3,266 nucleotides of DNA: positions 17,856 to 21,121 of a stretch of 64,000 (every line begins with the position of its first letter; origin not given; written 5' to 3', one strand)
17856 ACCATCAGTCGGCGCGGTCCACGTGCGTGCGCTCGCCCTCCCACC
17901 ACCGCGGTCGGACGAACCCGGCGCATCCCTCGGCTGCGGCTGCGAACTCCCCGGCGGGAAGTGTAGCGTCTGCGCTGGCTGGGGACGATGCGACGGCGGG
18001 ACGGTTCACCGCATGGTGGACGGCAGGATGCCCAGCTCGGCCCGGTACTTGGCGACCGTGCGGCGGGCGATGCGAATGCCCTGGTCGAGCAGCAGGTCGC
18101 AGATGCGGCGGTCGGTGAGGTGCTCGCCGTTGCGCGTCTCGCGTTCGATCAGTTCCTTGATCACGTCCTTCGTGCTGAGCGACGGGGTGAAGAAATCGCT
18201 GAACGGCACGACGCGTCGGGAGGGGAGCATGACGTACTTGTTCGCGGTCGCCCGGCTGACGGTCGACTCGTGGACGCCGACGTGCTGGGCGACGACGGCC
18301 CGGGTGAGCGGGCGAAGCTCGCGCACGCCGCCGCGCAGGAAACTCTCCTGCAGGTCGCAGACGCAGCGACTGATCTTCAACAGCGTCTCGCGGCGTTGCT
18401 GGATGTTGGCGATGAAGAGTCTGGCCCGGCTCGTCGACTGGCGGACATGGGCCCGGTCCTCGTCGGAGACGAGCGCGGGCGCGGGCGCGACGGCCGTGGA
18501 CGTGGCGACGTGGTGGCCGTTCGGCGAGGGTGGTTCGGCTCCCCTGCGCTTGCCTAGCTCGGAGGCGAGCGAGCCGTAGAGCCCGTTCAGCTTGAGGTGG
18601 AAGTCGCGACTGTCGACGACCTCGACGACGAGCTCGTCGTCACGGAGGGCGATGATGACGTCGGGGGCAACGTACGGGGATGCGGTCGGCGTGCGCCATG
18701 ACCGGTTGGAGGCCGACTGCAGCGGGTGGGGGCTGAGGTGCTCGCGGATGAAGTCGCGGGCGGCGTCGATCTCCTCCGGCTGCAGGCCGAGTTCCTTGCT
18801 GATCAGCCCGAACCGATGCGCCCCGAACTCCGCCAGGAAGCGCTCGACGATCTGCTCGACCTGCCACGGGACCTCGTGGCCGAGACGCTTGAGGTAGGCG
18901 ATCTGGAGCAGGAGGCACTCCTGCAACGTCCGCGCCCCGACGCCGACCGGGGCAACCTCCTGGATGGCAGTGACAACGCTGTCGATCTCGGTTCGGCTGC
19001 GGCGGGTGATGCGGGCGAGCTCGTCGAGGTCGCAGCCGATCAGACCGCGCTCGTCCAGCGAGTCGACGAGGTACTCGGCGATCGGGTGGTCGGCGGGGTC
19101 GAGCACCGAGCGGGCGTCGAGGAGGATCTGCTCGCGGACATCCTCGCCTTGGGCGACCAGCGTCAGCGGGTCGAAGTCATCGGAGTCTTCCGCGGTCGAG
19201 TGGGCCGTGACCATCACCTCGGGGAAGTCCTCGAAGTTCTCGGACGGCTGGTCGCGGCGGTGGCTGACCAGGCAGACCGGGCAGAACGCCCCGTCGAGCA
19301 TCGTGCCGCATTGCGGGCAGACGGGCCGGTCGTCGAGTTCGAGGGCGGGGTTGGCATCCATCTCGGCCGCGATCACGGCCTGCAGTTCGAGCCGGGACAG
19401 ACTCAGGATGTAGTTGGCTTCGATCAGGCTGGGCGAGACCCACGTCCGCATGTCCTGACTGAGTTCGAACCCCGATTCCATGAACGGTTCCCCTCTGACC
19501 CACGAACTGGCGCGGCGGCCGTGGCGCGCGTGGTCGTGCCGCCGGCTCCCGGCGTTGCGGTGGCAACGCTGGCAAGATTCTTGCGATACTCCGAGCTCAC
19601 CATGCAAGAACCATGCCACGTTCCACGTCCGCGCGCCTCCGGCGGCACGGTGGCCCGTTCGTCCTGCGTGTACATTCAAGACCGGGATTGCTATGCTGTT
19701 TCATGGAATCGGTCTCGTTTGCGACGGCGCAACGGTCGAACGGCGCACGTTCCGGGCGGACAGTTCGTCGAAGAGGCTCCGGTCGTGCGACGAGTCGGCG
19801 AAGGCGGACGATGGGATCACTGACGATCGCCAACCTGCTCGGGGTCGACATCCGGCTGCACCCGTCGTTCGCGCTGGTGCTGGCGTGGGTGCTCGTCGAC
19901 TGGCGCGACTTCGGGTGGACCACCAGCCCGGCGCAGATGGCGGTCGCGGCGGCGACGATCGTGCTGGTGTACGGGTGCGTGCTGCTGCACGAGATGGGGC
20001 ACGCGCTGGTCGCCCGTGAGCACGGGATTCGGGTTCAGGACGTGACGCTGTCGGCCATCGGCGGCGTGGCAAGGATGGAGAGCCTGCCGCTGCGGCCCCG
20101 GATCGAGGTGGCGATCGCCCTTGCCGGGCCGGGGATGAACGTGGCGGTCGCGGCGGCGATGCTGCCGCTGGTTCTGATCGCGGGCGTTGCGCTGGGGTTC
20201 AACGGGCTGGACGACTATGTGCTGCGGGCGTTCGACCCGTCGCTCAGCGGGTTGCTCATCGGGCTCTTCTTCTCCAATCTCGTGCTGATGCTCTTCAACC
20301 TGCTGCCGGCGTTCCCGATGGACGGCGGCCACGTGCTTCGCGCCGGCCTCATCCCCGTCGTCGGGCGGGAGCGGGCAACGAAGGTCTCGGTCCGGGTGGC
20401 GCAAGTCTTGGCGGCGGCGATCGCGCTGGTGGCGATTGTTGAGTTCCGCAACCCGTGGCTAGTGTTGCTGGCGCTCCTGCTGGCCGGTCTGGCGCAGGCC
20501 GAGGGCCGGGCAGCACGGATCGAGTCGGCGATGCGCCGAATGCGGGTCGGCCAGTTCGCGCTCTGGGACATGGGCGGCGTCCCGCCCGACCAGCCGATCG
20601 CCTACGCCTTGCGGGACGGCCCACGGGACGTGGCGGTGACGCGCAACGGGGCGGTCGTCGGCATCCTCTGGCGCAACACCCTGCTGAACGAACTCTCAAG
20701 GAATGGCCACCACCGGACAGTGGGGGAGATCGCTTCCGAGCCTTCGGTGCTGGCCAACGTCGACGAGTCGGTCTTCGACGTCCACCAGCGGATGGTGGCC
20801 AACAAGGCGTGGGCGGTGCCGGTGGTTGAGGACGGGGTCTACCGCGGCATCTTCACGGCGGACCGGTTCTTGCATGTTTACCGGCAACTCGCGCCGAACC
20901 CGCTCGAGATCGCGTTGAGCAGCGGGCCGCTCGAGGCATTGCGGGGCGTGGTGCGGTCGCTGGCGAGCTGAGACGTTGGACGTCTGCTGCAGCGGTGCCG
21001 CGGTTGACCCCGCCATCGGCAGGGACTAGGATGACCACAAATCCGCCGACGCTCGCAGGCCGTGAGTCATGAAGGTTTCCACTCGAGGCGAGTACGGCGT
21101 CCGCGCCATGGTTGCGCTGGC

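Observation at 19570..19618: Two face-to-face sigma-54 -24/-12 promoter-like elements directly upstream of rpoN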

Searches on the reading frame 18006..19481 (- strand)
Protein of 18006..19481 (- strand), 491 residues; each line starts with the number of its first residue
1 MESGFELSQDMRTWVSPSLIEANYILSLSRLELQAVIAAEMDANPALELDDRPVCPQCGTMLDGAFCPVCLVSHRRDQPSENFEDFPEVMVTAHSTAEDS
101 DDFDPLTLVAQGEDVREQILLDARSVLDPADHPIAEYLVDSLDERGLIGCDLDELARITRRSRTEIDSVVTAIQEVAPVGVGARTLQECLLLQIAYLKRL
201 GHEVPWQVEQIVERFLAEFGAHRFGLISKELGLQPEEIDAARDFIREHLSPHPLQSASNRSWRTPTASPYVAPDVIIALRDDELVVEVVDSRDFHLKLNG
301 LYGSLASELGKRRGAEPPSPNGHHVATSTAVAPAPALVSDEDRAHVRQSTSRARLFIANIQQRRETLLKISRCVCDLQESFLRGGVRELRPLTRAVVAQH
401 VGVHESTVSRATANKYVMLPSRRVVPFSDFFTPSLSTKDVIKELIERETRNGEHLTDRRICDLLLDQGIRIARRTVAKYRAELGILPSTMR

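Call 7: search_protein_families(library=pfam, proteins=[window:18006-19481:-])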
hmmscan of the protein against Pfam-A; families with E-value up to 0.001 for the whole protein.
window:18006-19481:- (491 aa): 3 families
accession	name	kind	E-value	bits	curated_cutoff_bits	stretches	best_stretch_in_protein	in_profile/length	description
PF04552.19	Sigma54_DBD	-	1.9e-35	122.4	22.8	1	345-491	3-158/160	Sigma-54, DNA binding domain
PF04963.19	Sigma54_CBD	-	2.9e-34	118.9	22.9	1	111-302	8-185/185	Sigma-54 factor, core binding domain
PF00309.25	Sigma54_AID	-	6.8e-07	29.5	23.8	1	6-49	3-46/46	Sigma-54 factor, Activator interacting domain (AID)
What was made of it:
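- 18006..19481 (-): rpoN (sigma-54), 491 aa, with the RpoN box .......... Pfam AID, CBD and DBD domains (call 7).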

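Call 10: find_encoding_contigs(protein=window:18006-19481:-, flank=3000, max_places=4)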
Protein window:18006-19481:- (491 aa): 8 contigs read that carry it; 4 places shown.
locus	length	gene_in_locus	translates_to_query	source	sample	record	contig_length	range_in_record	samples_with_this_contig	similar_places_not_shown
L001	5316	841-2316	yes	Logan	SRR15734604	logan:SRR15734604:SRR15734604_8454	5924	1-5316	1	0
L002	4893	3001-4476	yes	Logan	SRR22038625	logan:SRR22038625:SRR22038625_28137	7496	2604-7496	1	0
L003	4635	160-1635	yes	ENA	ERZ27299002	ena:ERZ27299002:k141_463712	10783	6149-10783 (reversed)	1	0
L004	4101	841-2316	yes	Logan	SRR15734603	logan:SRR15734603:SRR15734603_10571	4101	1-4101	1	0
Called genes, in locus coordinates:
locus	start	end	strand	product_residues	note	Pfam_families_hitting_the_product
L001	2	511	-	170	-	?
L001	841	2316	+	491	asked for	PF00309:Sigma54_AID (weak), PF04963:Sigma54_CBD, PF04552:Sigma54_DBD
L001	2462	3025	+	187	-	PF08239:SH3_3 (weak)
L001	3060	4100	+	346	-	PF02153:PDH_N, PF20463:PDH_C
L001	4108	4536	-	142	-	-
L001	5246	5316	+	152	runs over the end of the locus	PF00293:NUDIX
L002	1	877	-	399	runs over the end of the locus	PF00266:Aminotran_5, PF01212:Beta_elim_lyase (weak), PF01041:DegT_DnrJ_EryC1 (weak)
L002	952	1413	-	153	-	PF02082:Rrf2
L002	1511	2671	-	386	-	PF02163:Peptidase_M50, PF00571:CBS (weak)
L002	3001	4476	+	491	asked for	PF00309:Sigma54_AID (weak), PF04963:Sigma54_CBD, PF04552:Sigma54_DBD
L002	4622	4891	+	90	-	?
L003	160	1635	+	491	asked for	PF00309:Sigma54_AID (weak), PF04963:Sigma54_CBD, PF04552:Sigma54_DBD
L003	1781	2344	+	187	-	PF08239:SH3_3 (weak)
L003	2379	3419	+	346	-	PF02153:PDH_N, PF20463:PDH_C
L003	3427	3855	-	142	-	-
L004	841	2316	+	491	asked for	PF00309:Sigma54_AID (weak), PF04963:Sigma54_CBD, PF04552:Sigma54_DBD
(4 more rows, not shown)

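Call 11: find_homologous_proteins(query=window:18009-19481:-)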
Query window:18009-19481:- (491 aa): 7951 proteins with E <= 0.001 among 8000 candidates; the best 120 are listed.
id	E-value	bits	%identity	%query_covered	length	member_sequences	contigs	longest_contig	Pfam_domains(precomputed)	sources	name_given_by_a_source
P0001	0.0e+0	1089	100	100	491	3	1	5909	PF04963.20,PF00309.26,PF04552.20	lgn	-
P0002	0.0e+0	1022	92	100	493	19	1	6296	PF04963.20,PF00309.26,PF04552.20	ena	-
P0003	2.4e-244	829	75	100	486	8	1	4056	PF04963.20,PF00309.26,PF04552.20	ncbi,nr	ncbi:MAG TPA: hypothetical protein VFI22_03435 [Thermomicrobiales bacterium]|nr:hypothetical protein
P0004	3.0e-223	760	69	100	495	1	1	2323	PF04963.20,PF00309.26,PF04552.20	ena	-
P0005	2.1e-222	757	69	100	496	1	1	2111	PF04963.20,PF00309.26,PF04552.20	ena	-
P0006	1.0e-221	755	69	100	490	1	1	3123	PF04963.20,PF00309.26,PF04552.20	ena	-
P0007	2.2e-220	751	69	100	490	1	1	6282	PF04963.20,PF00309.26,PF04552.20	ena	-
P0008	1.8e-219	747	69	100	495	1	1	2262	PF04963.20,PF00309.26,PF04552.20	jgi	jgi:RNA polymerase sigma-54 factor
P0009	2.2e-218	744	68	100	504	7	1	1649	PF04963.20,PF00309.26,PF04552.20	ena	-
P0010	2.5e-218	744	69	100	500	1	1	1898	PF04963.20,PF00309.26,PF04552.20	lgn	-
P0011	2.6e-218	744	69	100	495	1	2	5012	PF04963.20,PF00309.26,PF04552.20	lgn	-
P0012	3.1e-218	743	68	100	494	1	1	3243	PF04963.20,PF00309.26,PF04552.20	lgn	-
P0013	3.1e-218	743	68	100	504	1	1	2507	PF04963.20,PF00309.26,PF04552.20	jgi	-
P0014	3.3e-218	743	68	100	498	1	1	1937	PF04963.20,PF00309.26,PF04552.20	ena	-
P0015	3.6e-218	743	68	100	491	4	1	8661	PF04963.20,PF00309.26,PF04552.20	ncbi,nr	ncbi:MAG: RNA polymerase factor sigma-54 [Chloroflexia bacterium]|nr:RNA polymerase factor sigma-54 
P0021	1.5e-215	735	68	100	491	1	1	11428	PF04963.20,PF00309.26,PF04552.20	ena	-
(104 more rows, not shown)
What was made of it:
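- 18006..19481 (-): Homologues are Thermomicrobiales and Chloroflexota (call 11).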

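Call 13: find_related_loci(query=A1, collection=genome_contigs, flank=2500)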
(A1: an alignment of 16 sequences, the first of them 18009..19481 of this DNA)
Query A1 (491 aa) in genome_contigs; peptide patterns used: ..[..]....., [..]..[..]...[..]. (x = any residue, [..] = any of these).
394 stretches matched a pattern; 82 encode a relative of the query (tblastn E <= 1e-3); the best 80 are kept; 80 distinct loci.
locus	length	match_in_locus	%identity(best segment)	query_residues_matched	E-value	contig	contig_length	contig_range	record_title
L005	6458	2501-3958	74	1-491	0e+0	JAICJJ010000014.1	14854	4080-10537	MAG: Thermomicrobiales bacterium isolate GZL_FP_2_bin.163 k141_2642395_length_14854_cov_11.5934, whole genome shotgun se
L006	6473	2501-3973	68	1-491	0e+0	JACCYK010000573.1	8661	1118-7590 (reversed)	MAG: Chloroflexia bacterium isolate MGR_bin202 SD2897-2912_k127_7323895, whole genome shotgun sequence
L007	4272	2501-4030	66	1-491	0e+0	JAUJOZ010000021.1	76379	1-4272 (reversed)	MAG: Thermomicrobiales bacterium isolate YX3bin31 opera_contig_517, whole genome shotgun sequence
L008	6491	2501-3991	68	1-490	0e+0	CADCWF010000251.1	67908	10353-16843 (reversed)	MAG: uncultured Thermomicrobiales bacterium isolate AVDCRST_MAG59 genome assembly, contig: NODE46, whole genome shotgun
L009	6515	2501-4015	66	1-491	0e+0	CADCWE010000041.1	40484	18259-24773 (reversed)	MAG: uncultured Thermomicrobiales bacterium isolate AVDCRST_MAG73 genome assembly, contig: NODE150, whole genome shotgun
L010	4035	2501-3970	68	1-491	0e+0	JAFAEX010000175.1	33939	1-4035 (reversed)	MAG: Chloroflexota bacterium isolate OH_SBlB_151 k127_445313, whole genome shotgun sequence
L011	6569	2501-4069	65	1-491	0e+0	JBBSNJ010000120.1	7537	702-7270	MAG: Thermomicrobiales bacterium isolate LS5_sbin.57 LS5_sbin.57_K_636722_L_7537_cov_11.0000, whole genome shotgun seque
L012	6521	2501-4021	65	1-491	0e+0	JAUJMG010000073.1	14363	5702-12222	MAG: Thermomicrobiales bacterium isolate YPbin5 NODE_972_length_14363_cov_16.662077, whole genome shotgun sequence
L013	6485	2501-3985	66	1-491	0e+0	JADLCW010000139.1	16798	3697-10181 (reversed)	MAG: Thermomicrobiales bacterium isolate SJ248 c_000000218303, whole genome shotgun sequence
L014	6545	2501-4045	65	1-491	0e+0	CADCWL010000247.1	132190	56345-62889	MAG: uncultured Thermomicrobiales bacterium isolate AVDCRST_MAG19 genome assembly, contig: NODE8, whole genome shotgun s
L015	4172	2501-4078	62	1-491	0e+0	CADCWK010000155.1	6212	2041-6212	MAG: uncultured Thermomicrobiales bacterium isolate AVDCRST_MAG33 genome assembly, contig: NODE2682, whole genome shotgu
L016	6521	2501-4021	64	1-491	0e+0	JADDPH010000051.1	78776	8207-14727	MAG: Sphaerobacteraceae bacterium isolate LC2_1 AB19_LC2_24_length_78800_cov_52, whole genome shotgun sequence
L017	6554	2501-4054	61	1-491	0e+0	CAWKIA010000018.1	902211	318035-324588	MAG: uncultured Chloroflexia bacterium isolate MFD02840.bin.1.249 genome assembly, contig: contig_2187, whole genome sho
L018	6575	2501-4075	62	1-491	0e+0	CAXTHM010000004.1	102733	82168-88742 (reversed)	MAG TPA_asm: uncultured Thermomicrobiales bacterium isolate public_SRR11456914_metawrap_bin.19 genome assembly, contig:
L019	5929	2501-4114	64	1-491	0e+0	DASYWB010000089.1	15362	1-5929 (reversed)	MAG TPA_asm: Thermomicrobiales bacterium isolate SMAG_U6270 k141_415153, whole genome shotgun sequence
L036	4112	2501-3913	57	1-491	0e+0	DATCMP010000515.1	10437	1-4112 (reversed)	MAG TPA_asm: Thermomicrobiales bacterium isolate SMAG_U7152 k141_16756, whole genome shotgun sequence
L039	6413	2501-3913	56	1-491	0e+0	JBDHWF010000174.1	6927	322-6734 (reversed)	MAG: Chloroflexia bacterium isolate AS-MESO-3CA.85 NODE_45462_length_6927_cov_5.816058, whole genome shotgun sequence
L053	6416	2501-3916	58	1-491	0e+0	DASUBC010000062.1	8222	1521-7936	MAG TPA_asm: Thermomicrobiales bacterium isolate SMAG_U2511 k141_1131604, whole genome shotgun sequence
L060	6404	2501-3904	57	1-488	0e+0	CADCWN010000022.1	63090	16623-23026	MAG: uncultured Thermomicrobiales bacterium isolate AVDCRST_MAG18 genome assembly, contig: k137_1064365, whole genome sh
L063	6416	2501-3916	58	1-491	0e+0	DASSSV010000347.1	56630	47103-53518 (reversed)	MAG TPA_asm: Thermomicrobiales bacterium isolate SMAG_U524 k141_259447, whole genome shotgun sequence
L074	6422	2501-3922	58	1-490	0e+0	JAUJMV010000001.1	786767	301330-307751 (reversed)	MAG: Thermomicrobiales bacterium isolate YX1bin8 opera_contig_14, whole genome shotgun sequence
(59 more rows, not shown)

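Call 48: search_protein_families(library=pfam, proteins=[L063:1246-2307:+, L074:1079-2122:+, L053:1359-2315:+, L036:714-2141:-, L039:981-2267:-, L060:852-2240:-])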
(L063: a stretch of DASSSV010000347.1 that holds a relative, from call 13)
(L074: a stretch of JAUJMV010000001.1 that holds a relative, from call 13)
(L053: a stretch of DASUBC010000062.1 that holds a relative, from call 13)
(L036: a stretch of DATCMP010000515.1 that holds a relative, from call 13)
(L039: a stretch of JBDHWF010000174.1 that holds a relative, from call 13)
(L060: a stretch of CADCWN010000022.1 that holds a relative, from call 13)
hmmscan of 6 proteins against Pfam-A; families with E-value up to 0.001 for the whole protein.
L063:1246-2307:+ (353 aa): 3 families
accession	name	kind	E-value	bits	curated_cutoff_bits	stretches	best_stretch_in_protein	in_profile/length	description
PF12697.13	Abhydrolase_6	-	1.7e-25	91.4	26.3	1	107-344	1-217/217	Alpha/beta hydrolase family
PF00561.26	Abhydrolase_1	-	3.4e-24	86.3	25.8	1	105-203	1-102/245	alpha/beta hydrolase fold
PF12146.15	Hydrolase_4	-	8.5e-14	51.9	27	1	107-332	7-233/239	Serine aminopeptidase, S33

L074:1079-2122:+ (347 aa): 3 families
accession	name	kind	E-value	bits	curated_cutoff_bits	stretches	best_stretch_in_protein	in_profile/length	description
PF00561.26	Abhydrolase_1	-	5.2e-24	85.7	25.8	1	96-193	2-102/245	alpha/beta hydrolase fold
PF12697.13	Abhydrolase_6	-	1.3e-21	78.7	26.3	1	97-333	1-216/217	Alpha/beta hydrolase family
PF12146.15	Hydrolase_4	-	9.2e-14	51.8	27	1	97-321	7-232/239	Serine aminopeptidase, S33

L053:1359-2315:+ (318 aa): 3 families
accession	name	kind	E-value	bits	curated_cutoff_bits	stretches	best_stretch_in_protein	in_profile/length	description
PF12697.13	Abhydrolase_6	-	1.9e-22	81.5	26.3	1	69-307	1-216/217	Alpha/beta hydrolase family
PF00561.26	Abhydrolase_1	-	4.2e-22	79.4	25.8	1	68-297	2-240/245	alpha/beta hydrolase fold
PF12146.15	Hydrolase_4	-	7.2e-16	58.6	27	1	69-296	7-233/239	Serine aminopeptidase, S33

L036:714-2141:- (475 aa): 3 families
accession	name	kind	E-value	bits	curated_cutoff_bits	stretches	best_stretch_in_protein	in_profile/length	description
PF03453.22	MoeA_N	-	5.2e-46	156.7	30.8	1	78-236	1-160/160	MoeA N-terminal region (domain I and II)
PF00994.29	MoCF_biosynth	-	2.8e-29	102.1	26.6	1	249-386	1-143/144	Probable molybdopterin binding domain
PF03454.20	MoeA_C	-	7.6e-17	61.7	22.1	1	408-469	10-70/72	MoeA C-terminal region (domain IV)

L039:981-2267:- (428 aa): 3 families
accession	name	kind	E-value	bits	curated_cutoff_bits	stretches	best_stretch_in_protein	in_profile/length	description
PF03453.22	MoeA_N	-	4.9e-47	160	30.8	1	30-188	1-160/160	MoeA N-terminal region (domain I and II)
PF00994.29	MoCF_biosynth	-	5.1e-31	107.8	26.6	1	202-338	2-143/144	Probable molybdopterin binding domain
PF03454.20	MoeA_C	-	5.1e-15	55.9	22.1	1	354-421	3-70/72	MoeA C-terminal region (domain IV)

L060:852-2240:- (462 aa): 3 families
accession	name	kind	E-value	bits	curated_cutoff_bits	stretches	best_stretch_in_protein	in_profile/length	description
PF03453.22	MoeA_N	-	8.1e-47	159.3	30.8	1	64-222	1-160/160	MoeA N-terminal region (domain I and II)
PF00994.29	MoCF_biosynth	-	5.3e-30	104.5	26.6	1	235-372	1-143/144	Probable molybdopterin binding domain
PF03454.20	MoeA_C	-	3.4e-17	62.9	22.1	1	392-456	7-71/72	MoeA C-terminal region (domain IV)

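Call 65: find_encoding_contigs(protein=P0002, flank=1500, max_places=1)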
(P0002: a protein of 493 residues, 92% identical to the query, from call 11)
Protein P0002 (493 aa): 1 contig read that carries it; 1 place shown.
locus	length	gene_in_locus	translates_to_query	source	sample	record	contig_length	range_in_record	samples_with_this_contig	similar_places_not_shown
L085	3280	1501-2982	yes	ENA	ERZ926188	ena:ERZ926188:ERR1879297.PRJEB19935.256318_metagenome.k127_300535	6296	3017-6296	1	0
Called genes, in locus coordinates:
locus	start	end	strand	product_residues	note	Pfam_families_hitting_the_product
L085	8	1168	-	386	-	PF02163:Peptidase_M50, PF00571:CBS (faint)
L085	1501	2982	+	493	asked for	PF00309:Sigma54_AID (weak), PF04963:Sigma54_CBD, PF04552:Sigma54_DBD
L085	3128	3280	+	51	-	?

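Call 66: find_encoding_contigs(protein=P0007, flank=1500, max_places=1)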
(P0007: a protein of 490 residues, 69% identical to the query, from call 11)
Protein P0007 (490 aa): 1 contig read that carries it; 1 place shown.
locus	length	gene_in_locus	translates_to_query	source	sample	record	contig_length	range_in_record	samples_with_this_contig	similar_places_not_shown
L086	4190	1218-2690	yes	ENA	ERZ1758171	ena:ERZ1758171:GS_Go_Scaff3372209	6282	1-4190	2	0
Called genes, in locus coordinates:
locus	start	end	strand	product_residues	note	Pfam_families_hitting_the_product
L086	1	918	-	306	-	?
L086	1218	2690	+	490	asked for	PF00309:Sigma54_AID (weak), PF04963:Sigma54_CBD, PF04552:Sigma54_DBD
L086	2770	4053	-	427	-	PF18854:baeRF_family10, PF03464:eRF1_2 (weak), PF10116:Host_attach (weak), PF18844:baeRF_family2, PF18856:baeRF_family12 (faint), PF18859:acVLRF1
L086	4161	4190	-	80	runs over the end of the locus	-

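Call 67: find_encoding_contigs(protein=P0021, flank=1500, max_places=1)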
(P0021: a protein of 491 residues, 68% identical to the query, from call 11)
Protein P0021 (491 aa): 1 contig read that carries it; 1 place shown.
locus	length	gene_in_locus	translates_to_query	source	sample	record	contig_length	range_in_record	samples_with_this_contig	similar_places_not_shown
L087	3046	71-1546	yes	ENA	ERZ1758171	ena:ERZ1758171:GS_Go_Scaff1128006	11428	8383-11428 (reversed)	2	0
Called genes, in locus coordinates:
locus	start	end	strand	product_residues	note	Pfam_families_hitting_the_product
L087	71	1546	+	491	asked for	PF00309:Sigma54_AID (weak), PF04963:Sigma54_CBD, PF04552:Sigma54_DBD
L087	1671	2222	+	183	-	-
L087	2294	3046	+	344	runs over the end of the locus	PF03807:F420_oxidored (faint), PF02153:PDH_N, PF20463:PDH_C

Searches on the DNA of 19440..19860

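Call 45: search_rna_families(source=window, start=19440, end=19860, threshold=evalue, max_evalue=1)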
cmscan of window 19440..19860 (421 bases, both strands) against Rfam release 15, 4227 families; matches with E-value up to 1: 0.
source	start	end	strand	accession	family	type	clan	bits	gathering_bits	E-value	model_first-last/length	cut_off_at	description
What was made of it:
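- On structured RNA hairpin: Call 45: no Rfam match.
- There is no Rfam match even at E = 1 (call 45).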

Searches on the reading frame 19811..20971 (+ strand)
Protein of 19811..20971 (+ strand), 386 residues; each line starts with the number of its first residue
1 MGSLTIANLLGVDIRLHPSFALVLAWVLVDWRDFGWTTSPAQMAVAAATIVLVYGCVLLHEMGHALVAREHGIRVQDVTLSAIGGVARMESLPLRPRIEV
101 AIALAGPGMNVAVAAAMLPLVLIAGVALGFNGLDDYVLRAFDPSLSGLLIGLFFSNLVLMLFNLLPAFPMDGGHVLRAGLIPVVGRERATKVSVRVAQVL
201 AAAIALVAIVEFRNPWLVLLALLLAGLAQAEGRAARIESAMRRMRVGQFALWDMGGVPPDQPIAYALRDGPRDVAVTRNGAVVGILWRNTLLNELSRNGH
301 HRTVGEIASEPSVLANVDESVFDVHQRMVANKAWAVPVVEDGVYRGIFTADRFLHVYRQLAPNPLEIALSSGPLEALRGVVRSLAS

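Call 7: search_protein_families(library=pfam, proteins=[window:19811-20971:+])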
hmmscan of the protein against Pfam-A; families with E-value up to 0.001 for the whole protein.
window:19811-20971:+ (386 aa): 3 families
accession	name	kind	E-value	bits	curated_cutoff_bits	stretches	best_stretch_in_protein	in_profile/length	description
PF02163.28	Peptidase_M50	-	7.2e-20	71.7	27.2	1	49-202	2-216/221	Peptidase family M50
PF00571.33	CBS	-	2.8e-07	31.2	24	1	304-356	1-54/57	CBS domain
PF13398.12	Peptidase_M50B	-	0.00043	20.5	26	1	56-116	24-84/201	Peptidase M50B-like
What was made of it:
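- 19811..20971 (+): M50 site-2-type metalloprotease with a CBS domain, the divergent neighbour of rpoN. Pfam (call 7).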
